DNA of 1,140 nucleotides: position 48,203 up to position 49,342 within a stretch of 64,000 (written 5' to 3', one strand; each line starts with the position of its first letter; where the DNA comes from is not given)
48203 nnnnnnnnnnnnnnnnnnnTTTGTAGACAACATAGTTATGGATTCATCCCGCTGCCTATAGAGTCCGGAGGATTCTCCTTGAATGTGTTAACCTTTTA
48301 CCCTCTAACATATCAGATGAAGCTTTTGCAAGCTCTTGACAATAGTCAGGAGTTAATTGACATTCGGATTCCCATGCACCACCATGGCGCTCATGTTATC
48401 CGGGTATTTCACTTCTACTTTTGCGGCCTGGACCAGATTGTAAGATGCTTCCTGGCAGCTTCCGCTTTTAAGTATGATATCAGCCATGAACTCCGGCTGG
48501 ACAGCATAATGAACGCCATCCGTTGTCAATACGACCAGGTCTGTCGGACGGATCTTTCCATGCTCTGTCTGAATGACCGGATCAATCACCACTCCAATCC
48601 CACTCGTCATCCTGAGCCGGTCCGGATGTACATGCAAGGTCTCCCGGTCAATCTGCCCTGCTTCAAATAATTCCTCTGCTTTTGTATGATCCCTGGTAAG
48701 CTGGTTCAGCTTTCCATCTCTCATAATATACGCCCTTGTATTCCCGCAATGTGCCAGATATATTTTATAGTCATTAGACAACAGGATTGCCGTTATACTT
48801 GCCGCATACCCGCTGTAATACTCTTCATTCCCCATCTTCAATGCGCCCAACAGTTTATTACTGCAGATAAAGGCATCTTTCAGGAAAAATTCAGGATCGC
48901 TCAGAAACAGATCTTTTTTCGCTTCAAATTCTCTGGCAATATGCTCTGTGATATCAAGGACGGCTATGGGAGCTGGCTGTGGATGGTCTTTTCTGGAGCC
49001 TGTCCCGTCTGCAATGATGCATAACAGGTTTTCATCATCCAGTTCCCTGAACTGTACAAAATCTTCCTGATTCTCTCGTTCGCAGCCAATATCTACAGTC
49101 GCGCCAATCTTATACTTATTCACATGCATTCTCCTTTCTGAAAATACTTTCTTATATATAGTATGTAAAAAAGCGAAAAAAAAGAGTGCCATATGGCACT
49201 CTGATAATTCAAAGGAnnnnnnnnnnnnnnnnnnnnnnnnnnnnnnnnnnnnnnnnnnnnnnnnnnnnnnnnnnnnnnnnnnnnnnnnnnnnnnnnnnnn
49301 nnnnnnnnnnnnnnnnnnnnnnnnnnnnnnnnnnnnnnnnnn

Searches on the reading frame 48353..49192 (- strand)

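Call 50: search_protein_families(library=pfam, proteins=[window:48353-49192:-], max_evalue=0.001)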
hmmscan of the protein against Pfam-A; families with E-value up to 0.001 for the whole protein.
window:48353-49192:- (279 aa): 2 families
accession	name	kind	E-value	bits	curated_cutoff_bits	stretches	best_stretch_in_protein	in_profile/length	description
PF13672.11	PP2C_2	-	8.9e-09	35.6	24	1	40-234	10-182/209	Protein phosphatase 2C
PF00481.26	PP2C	-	4.9e-08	33.4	20.3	1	98-174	68-145/255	Protein phosphatase 2C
